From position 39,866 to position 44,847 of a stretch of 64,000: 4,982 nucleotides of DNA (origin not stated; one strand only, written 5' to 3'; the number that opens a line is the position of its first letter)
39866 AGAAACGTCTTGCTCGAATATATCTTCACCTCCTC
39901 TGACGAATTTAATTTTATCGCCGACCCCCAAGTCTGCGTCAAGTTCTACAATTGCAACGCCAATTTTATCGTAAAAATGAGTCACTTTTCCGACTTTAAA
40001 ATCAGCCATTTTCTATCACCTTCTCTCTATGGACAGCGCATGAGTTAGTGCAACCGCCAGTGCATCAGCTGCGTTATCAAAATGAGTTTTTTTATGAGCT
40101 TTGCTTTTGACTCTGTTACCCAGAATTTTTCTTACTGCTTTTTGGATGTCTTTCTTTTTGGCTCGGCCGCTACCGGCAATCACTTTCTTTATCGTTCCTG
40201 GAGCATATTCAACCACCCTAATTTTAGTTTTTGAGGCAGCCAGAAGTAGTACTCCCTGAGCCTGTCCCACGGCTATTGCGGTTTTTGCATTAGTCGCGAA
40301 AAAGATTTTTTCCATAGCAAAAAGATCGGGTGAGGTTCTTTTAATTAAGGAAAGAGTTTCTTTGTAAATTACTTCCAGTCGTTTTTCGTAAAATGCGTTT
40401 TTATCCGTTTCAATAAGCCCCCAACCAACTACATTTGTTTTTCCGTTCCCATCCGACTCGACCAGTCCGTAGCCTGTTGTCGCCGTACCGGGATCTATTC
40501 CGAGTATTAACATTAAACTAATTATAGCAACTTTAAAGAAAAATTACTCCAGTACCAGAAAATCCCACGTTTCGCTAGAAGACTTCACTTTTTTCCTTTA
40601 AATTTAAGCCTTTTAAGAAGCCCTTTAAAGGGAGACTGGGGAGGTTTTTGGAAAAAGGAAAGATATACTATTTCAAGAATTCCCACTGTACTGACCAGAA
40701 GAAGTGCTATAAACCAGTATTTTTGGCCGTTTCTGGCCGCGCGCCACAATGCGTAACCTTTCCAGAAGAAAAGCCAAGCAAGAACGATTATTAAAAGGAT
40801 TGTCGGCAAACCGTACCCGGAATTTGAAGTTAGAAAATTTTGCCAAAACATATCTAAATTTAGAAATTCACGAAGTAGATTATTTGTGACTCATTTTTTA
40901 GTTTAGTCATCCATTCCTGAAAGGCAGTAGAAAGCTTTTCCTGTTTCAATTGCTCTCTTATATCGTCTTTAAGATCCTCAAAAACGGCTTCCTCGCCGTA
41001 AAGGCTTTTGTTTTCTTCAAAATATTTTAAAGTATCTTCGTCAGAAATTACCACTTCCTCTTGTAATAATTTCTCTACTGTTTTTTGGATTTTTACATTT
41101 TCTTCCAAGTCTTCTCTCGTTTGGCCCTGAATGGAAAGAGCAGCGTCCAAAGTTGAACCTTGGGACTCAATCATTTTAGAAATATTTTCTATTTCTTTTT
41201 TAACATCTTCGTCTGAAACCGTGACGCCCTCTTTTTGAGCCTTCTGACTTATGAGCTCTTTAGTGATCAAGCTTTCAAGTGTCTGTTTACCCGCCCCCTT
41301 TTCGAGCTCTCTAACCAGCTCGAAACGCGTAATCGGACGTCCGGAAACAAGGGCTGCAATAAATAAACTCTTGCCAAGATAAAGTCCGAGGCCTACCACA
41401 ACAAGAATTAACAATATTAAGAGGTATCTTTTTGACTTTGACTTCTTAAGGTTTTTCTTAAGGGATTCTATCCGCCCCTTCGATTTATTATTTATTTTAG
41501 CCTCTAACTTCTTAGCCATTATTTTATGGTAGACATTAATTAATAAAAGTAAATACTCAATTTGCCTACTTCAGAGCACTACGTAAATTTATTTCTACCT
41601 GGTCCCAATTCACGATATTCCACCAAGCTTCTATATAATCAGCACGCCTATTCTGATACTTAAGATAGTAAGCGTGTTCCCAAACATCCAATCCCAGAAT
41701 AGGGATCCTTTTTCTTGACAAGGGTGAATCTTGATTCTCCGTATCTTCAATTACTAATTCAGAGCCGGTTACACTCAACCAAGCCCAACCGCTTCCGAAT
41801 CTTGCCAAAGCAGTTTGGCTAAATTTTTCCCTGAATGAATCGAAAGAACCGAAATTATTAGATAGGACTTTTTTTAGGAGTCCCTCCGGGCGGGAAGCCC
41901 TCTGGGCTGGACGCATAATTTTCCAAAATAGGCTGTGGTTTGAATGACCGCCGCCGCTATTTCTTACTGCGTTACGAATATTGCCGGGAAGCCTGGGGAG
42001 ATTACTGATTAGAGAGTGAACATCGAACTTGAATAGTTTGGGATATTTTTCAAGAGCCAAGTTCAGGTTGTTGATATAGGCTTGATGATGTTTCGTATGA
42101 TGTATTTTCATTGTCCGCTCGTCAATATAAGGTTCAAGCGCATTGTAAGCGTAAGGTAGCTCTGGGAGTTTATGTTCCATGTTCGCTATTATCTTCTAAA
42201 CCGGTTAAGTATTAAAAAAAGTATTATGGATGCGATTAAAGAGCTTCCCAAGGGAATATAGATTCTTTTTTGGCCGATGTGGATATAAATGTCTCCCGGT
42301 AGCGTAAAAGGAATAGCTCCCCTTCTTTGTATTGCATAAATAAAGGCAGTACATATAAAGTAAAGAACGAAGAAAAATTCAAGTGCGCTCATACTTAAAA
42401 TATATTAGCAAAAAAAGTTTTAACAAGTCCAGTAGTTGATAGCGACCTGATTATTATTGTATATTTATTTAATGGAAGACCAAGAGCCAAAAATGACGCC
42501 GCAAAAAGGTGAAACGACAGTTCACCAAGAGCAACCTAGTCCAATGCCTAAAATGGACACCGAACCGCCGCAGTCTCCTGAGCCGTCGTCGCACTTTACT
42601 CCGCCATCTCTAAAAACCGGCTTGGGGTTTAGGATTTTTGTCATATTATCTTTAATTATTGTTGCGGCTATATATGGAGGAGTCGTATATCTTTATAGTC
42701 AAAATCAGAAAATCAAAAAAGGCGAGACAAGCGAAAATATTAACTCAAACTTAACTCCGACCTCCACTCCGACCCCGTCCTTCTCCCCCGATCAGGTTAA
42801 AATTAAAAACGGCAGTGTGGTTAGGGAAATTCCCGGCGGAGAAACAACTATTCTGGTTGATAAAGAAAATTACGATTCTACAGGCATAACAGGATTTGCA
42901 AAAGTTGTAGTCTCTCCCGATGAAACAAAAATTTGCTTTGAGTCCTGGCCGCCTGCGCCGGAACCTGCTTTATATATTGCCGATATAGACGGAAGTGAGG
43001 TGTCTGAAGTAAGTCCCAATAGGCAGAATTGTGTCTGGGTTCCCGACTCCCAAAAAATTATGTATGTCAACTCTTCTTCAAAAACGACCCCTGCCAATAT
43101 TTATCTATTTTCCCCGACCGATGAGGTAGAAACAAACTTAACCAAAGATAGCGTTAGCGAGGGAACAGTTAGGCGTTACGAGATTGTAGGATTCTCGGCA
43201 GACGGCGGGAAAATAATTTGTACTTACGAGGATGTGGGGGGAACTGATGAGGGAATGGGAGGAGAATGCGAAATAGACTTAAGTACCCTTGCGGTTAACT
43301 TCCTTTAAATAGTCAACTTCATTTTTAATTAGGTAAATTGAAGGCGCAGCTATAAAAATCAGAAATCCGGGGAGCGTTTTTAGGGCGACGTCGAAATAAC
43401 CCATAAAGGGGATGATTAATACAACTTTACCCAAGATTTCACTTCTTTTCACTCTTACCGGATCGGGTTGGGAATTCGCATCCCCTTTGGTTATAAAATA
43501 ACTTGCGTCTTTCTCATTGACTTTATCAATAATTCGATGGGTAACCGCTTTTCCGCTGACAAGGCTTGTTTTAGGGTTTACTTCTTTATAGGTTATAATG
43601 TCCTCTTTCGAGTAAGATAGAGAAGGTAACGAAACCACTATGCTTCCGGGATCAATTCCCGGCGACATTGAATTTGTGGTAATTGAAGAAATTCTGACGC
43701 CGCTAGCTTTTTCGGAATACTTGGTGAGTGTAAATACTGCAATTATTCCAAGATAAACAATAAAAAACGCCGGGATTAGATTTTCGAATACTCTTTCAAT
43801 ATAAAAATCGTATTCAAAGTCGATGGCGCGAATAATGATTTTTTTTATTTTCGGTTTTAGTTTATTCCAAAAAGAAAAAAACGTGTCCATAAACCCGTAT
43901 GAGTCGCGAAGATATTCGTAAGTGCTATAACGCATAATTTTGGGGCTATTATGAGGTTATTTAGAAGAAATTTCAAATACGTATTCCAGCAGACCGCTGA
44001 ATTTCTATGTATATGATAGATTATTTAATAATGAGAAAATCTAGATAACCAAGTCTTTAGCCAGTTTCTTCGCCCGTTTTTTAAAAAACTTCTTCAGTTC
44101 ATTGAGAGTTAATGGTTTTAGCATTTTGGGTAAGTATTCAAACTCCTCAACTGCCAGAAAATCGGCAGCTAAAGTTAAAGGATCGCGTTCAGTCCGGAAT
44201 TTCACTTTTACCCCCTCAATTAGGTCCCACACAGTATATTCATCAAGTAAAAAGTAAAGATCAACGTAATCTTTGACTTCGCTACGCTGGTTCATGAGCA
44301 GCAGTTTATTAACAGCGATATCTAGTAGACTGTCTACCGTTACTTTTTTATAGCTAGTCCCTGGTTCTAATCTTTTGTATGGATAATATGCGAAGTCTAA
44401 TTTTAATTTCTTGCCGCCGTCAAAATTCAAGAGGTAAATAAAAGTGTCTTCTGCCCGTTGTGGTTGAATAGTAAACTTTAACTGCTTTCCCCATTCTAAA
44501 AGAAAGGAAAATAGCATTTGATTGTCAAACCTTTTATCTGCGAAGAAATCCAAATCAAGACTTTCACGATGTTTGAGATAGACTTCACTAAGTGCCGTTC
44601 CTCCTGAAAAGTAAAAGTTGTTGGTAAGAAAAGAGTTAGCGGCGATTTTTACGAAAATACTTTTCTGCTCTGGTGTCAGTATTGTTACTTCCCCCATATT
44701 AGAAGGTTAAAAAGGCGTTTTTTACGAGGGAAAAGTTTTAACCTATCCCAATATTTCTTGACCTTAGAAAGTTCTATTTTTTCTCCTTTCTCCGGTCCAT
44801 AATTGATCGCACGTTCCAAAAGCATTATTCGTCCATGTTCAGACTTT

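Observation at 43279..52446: Nine-kb locus of SipW-type signal peptidases plus a family of TasA/camelysin-like secreted proteins with adhesin-like modules (candidate extracellular fibre/attachment system)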

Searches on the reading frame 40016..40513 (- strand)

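Call 38: search_protein_families(library=pfam, proteins=[window:40016-40513:-], max_evalue=0.01)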
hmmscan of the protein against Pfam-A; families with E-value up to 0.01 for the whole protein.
window:40016-40513:- (165 aa): 1 family
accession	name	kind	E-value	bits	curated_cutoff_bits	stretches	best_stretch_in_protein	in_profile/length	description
PF02075.23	RuvC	-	4.6e-39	134.1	22.2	1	3-158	1-148/148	Crossover junction endodeoxyribonuclease RuvC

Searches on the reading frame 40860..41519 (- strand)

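Call 38: search_protein_families(library=pfam, proteins=[window:40860-41519:-], max_evalue=0.01)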
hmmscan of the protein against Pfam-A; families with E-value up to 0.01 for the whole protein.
window:40860-41519:- (219 aa): 4 families
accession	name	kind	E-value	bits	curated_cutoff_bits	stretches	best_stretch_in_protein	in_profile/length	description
PF13624.11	SurA_N_3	-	4.4e-12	46.6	27.2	1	74-151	81-161/162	SurA-like N-terminal domain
PF09312.16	SurA_N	-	1.3e-07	32.2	30.8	1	78-143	44-109/118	SurA N-terminal domain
PF13623.11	SurA_N_2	-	5.2e-06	26.8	28.5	1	73-118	82-126/145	SurA-like N-terminal domain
PF05698.19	Trigger_C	-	6.1e-06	26.8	22.7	1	78-152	92-161/162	Bacterial trigger factor protein (TF) C-terminus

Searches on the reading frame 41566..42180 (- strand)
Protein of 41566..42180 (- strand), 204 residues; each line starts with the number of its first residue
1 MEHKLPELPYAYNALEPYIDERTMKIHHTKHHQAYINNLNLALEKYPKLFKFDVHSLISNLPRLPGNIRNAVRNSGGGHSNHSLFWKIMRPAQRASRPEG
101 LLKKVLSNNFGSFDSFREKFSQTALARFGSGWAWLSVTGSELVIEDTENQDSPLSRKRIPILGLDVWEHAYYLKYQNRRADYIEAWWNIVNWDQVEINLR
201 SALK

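Call 38: search_protein_families(library=pfam, proteins=[window:41566-42180:-], max_evalue=0.01)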
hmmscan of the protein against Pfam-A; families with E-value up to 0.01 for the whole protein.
window:41566-42180:- (204 aa): 2 families
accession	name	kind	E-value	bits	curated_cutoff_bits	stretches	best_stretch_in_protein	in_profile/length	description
PF02777.23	Sod_Fe_C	-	2.5e-40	137.1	20.9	1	99-196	2-100/102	Iron/manganese superoxide dismutases, C-terminal domain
PF00081.27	Sod_Fe_N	-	4e-29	101.4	27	1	2-89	1-81/82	Iron/manganese superoxide dismutases, alpha-hairpin domain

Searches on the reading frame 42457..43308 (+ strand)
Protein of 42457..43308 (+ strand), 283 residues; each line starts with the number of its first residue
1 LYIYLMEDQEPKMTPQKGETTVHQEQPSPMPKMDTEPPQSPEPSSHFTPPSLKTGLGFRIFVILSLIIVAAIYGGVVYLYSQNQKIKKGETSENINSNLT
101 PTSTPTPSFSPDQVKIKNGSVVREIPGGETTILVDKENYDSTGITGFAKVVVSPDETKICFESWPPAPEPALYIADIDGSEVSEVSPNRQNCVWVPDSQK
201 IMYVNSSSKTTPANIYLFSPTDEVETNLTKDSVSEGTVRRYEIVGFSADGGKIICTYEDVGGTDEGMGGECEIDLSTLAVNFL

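Call 3: search_protein_families(library=pfam, proteins=[window:42457-43308:+], max_evalue=0.01)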
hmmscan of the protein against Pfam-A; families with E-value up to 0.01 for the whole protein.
window:42457-43308:+ (283 aa): 0 families

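Call 4: search_protein_families(library=ncbifam, proteins=[window:42457-43308:+], max_evalue=0.01)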
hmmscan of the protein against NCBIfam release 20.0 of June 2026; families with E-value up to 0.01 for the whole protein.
window:42457-43308:+ (283 aa): 2 families
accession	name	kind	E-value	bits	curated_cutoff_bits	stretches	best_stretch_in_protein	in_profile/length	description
TIGR02800.1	propeller_TolB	equivalog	3e-05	23.1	343.15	1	152-232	198-278/418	Tol-Pal system beta propeller repeat protein TolB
NF053518.1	DipepPtdsDpp5Prph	equivalog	0.0024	16.5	900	0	150-255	17-122/655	dipeptidyl-peptidase Dpp5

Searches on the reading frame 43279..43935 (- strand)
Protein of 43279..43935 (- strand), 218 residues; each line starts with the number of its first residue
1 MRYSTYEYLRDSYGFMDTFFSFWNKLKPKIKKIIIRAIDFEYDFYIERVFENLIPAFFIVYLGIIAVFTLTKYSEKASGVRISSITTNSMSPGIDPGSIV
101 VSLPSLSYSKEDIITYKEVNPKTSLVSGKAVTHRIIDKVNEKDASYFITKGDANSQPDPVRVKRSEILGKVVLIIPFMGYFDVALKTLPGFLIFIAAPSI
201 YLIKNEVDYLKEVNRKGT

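Call 3: search_protein_families(library=pfam, proteins=[window:43279-43935:-], max_evalue=0.01)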
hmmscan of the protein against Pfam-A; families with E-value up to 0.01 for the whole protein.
window:43279-43935:- (218 aa): 0 families

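Call 4: search_protein_families(library=ncbifam, proteins=[window:43279-43935:-], max_evalue=0.01)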
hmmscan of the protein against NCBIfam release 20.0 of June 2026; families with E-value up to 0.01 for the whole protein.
window:43279-43935:- (218 aa): 2 families
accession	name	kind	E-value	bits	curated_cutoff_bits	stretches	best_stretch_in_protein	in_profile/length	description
TIGR02228.1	sigpep_I_arch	equivalog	1.4e-23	83.5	51.85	1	54-209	7-157/158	signal peptidase I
NF046067.1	SigPepSipWBacil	equivalog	1.5e-17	63.8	190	1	59-207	16-162/189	signal peptidase I SipW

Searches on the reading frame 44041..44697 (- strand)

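Call 3: search_protein_families(library=pfam, proteins=[window:44041-44697:-], max_evalue=0.01)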
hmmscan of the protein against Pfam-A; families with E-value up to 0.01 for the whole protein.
window:44041-44697:- (218 aa): 1 family
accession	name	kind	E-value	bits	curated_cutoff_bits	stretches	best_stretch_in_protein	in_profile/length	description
PF08843.17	AbiEii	-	2.4e-16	60.8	22.5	1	20-193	7-192/238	Nucleotidyl transferase AbiEii toxin, Type IV TA system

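Call 4: search_protein_families(library=ncbifam, proteins=[window:44041-44697:-], max_evalue=0.01)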
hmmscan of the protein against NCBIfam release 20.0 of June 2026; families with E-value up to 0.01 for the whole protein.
window:44041-44697:- (218 aa): 0 families
